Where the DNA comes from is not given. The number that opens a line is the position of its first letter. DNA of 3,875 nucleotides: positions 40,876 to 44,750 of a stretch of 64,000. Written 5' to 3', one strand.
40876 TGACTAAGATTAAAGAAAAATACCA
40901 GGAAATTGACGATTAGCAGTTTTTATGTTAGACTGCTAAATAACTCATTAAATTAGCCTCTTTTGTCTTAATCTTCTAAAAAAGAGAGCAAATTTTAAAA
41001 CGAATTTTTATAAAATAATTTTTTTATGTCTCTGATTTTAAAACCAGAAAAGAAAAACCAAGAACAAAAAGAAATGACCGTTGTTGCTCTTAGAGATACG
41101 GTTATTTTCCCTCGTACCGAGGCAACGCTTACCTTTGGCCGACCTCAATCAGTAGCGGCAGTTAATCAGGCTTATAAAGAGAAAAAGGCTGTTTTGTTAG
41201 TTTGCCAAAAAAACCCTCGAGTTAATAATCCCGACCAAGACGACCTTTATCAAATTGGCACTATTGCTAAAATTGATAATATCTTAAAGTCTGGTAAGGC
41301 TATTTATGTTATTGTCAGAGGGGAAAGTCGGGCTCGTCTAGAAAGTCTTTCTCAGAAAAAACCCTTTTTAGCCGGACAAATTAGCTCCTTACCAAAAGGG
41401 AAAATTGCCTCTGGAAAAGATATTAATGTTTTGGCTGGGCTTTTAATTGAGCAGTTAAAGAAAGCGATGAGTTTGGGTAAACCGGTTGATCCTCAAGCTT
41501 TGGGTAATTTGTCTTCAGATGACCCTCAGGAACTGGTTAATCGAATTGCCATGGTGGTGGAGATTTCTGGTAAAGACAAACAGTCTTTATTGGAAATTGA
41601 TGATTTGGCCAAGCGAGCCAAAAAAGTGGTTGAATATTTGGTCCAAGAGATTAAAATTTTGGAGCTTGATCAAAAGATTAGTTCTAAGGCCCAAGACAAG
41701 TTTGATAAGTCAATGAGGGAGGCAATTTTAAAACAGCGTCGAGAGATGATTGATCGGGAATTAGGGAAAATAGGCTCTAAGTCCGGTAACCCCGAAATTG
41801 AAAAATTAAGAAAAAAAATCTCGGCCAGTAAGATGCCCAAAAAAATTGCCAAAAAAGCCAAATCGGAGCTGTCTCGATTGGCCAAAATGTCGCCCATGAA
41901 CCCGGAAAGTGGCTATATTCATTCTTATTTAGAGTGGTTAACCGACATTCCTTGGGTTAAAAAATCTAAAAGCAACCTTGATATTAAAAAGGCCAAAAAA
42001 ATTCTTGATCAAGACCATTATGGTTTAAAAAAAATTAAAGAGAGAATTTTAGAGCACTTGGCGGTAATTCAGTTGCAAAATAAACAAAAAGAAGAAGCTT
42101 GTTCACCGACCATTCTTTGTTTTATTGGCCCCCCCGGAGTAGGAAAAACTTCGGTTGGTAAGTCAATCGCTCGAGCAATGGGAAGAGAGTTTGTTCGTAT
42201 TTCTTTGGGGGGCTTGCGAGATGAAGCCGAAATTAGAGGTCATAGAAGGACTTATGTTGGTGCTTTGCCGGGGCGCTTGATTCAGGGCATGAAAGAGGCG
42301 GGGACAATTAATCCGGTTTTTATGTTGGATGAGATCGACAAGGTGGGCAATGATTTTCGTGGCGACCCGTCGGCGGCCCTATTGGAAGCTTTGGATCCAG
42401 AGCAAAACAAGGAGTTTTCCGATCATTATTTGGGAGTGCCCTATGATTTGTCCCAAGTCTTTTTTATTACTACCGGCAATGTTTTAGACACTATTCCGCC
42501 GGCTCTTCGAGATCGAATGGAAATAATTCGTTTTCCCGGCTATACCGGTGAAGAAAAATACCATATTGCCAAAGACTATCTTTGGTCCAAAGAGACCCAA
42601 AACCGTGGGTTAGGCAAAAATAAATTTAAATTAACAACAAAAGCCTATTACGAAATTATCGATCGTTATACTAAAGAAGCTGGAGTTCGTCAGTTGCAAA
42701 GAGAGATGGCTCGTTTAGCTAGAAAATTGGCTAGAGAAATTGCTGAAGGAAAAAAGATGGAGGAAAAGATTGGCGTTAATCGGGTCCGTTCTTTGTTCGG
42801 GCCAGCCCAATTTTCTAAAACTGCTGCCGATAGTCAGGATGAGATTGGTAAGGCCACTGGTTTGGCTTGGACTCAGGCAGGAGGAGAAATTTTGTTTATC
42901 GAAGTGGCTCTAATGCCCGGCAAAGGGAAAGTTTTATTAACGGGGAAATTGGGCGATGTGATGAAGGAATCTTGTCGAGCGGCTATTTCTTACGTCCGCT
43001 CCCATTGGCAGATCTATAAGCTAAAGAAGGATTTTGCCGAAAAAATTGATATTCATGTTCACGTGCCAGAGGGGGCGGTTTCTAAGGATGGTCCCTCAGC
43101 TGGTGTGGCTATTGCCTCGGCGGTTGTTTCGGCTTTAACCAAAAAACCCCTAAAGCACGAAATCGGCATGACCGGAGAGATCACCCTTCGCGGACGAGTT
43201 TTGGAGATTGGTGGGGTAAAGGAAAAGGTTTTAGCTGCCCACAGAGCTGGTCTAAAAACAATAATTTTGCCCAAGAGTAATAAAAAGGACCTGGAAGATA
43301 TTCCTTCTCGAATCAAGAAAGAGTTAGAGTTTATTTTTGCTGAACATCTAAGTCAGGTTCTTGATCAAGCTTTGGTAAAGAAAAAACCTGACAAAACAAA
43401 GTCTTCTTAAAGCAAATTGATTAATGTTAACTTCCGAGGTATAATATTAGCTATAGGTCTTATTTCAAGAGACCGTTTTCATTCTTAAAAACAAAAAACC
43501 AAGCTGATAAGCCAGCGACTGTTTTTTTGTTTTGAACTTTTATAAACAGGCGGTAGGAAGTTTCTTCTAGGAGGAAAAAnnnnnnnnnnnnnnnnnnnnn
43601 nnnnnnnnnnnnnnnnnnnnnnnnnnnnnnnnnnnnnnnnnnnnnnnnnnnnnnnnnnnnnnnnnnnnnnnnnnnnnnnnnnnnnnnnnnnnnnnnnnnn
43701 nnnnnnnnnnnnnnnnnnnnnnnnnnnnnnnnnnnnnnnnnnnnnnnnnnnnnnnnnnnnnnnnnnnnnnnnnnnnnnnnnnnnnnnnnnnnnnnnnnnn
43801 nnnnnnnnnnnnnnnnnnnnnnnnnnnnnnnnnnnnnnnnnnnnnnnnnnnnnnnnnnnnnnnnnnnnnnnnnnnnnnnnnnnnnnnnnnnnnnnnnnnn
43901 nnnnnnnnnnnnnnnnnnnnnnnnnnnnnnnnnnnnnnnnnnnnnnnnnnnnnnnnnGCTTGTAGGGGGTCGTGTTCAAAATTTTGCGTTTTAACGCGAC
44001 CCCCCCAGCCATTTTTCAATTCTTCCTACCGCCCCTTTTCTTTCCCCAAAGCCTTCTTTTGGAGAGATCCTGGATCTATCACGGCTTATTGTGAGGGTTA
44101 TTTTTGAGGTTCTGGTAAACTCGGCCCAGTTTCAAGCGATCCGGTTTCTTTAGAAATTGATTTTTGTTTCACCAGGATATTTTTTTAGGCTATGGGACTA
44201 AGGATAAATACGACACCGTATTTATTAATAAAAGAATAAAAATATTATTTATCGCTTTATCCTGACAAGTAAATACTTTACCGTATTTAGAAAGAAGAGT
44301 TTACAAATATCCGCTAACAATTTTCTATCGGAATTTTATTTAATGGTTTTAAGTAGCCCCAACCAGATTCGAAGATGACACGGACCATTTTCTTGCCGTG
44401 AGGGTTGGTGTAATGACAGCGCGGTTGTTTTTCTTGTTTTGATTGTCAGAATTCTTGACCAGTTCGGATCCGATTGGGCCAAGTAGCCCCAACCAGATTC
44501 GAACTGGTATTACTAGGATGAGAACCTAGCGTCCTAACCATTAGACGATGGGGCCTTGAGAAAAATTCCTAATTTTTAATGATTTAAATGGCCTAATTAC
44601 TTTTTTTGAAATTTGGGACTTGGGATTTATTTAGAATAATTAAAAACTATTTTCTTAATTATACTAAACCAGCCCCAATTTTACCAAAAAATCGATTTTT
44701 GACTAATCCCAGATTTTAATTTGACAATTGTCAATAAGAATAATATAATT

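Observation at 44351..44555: tRNA-Glu(CUC) with a perfect 23-bp direct repeat of its 3' end 110 nt downstream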

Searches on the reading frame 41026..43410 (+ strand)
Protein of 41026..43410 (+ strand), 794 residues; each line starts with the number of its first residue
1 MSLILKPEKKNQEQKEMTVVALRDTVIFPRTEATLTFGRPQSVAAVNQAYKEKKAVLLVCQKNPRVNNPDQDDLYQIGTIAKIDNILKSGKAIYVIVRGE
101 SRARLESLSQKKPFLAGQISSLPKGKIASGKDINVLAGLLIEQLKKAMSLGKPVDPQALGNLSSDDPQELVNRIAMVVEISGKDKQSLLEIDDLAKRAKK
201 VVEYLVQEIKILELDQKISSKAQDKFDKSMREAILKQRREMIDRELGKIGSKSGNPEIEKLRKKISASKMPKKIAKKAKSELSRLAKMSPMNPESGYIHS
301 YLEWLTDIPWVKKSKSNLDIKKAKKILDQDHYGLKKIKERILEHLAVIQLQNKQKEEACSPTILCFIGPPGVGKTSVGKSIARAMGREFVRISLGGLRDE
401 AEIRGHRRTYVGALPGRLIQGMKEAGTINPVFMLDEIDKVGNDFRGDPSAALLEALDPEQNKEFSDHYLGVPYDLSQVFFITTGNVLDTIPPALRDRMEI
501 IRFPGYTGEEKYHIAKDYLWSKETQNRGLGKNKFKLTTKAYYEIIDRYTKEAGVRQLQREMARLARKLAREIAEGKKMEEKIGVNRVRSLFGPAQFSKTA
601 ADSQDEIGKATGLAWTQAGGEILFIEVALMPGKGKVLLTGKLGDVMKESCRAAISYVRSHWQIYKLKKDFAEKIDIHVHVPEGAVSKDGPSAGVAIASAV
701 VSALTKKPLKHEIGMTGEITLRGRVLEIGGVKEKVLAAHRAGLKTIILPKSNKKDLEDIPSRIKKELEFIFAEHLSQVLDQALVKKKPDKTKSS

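Call 16: search_protein_families(library=pfam, proteins=[window:41026-43410:+])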
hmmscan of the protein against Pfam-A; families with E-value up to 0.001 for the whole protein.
window:41026-43410:+ (794 aa): 8 families
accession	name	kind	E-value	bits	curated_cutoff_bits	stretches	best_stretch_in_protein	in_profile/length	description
PF05362.19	Lon_C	-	7.5e-88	293.9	21.1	1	582-784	2-204/205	Lon protease (S16) C-terminal proteolytic domain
PF02190.22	LON_substr_bdg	-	7.6e-41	140.7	28.7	1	17-206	2-199/200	ATP-dependent protease La (LON) substrate-binding domain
PF00004.35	AAA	-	1.5e-25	90.6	21.2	1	364-503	1-128/131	ATPase family associated with various cellular activities (AAA)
PF22667.2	Lon_lid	-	9.2e-18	64.1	27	1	526-577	2-53/57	Lon protease AAA+ ATPase lid domain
PF13541.12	ChlI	-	1.4e-08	35.1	27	1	625-752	1-121/121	Subunit ChlI of Mg-chelatase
PF07728.20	AAA_5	-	4e-07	30.5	22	1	364-498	2-139/139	AAA domain (dynein-related subfamily)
PF13401.12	AAA_22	-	0.00056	20.7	27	0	362-456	6-104/130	AAA domain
PF05496.18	RuvB_N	-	0.00063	20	27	0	339-392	13-64/159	Holliday junction DNA helicase RuvB P-loop domain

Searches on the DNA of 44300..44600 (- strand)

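Call 53: search_rna_families(source=window, start=44300, end=44600, threshold=evalue, max_evalue=10)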
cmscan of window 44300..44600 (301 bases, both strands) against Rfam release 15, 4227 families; matches with E-value up to 10: 2.
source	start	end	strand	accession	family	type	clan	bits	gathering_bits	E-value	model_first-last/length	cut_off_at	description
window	44484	44555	-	RF00005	tRNA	Gene; tRNA;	CL00001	63.8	29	7.4e-14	1-71/71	no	tRNA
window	44458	44559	-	RF04342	Plastid-psbA-1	Cis-reg;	CL00153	21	54.3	1.6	1-114/114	no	Plastid-psbA-1 3UTR RNA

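Call 66: search_dna_similar(query=window:44345-44485:-, collection=phages, mode=distant, max_evalue=0.01, max_rows=10)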
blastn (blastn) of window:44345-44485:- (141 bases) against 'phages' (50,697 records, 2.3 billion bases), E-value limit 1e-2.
No match.
